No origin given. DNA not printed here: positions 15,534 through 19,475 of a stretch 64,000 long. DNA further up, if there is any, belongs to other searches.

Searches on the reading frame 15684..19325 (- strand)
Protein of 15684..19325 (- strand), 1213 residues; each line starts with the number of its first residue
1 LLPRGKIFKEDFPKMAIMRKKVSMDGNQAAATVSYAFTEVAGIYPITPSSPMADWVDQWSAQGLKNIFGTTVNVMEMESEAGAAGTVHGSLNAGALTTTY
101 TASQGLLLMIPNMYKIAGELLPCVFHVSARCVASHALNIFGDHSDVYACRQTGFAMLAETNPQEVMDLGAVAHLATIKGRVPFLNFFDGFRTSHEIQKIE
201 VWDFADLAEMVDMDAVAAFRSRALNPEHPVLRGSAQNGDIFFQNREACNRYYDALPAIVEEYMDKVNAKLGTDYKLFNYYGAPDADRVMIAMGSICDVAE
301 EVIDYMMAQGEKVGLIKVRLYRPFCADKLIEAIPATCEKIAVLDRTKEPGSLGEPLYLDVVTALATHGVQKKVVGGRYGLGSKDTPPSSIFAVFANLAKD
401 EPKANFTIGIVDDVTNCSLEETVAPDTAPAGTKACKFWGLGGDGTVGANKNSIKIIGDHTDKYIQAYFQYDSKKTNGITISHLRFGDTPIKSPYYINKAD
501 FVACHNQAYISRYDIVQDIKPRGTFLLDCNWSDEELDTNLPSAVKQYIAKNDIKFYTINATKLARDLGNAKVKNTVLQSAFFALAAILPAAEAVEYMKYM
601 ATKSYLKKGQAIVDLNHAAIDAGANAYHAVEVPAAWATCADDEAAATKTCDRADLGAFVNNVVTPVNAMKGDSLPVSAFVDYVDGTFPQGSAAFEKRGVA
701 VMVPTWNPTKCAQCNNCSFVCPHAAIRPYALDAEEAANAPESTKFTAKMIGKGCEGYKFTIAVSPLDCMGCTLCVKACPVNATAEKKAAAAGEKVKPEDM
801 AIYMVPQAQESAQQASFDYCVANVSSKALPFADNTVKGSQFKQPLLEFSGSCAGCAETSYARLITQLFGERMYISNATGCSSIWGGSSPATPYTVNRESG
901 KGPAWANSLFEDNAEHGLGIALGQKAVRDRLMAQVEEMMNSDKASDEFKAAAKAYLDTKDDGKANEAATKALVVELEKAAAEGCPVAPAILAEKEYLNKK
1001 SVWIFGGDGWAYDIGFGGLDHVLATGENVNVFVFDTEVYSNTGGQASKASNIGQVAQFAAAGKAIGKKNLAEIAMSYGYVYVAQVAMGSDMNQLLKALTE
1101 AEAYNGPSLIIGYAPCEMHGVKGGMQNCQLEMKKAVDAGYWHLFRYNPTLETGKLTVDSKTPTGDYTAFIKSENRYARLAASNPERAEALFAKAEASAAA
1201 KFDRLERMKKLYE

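Call 10: search_protein_families(library=pfam, proteins=[window:15684-19325:-])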
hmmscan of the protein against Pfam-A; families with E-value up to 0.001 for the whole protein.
window:15684-19325:- (1213 aa): 12 families
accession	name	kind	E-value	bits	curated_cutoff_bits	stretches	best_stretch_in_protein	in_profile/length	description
PF01855.24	POR_N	-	1e-75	254.9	27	1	36-263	5-230/231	Pyruvate flavodoxin/ferredoxin oxidoreductase, thiamine diP-bdg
PF01558.24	POR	-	4.1e-33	115.4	27.4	1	441-624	1-172/173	Pyruvate ferredoxin/flavodoxin oxidoreductase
PF10371.14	EKR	-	3.1e-19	69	27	1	653-700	10-55/55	Domain of unknown function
PF17147.9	PFOR_II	-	5.7e-18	65.6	27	1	285-388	1-100/102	Pyruvate:ferredoxin oxidoreductase core domain II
PF02775.26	TPP_enzyme_C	-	2.2e-11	44.2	21.9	1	987-1110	35-149/151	Thiamine pyrophosphate enzyme, C-terminal TPP binding domain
PF00037.32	Fer4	-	8.8e-10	38.4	21.1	2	704-727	1-24/24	4Fe-4S binding domain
PF12838.12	Fer4_7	-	9.9e-08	32.8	27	1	710-782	1-52/52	4Fe-4S dicluster domain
PF13484.11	Fer4_16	-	4.9e-07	30.9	30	0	710-738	1-31/66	4Fe-4S double cluster binding domain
PF12837.12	Fer4_6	-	4.4e-06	26.8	25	1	703-726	1-24/24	4Fe-4S binding domain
PF13237.11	Fer4_10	-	2.3e-05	24.6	25.5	1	707-779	5-53/53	4Fe-4S dicluster domain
PF13187.11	Fer4_9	-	0.00011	22.6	27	1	710-782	1-51/52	4Fe-4S dicluster domain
PF14697.11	Fer4_21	-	0.00086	19.8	35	0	709-781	6-55/59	4Fe-4S dicluster domain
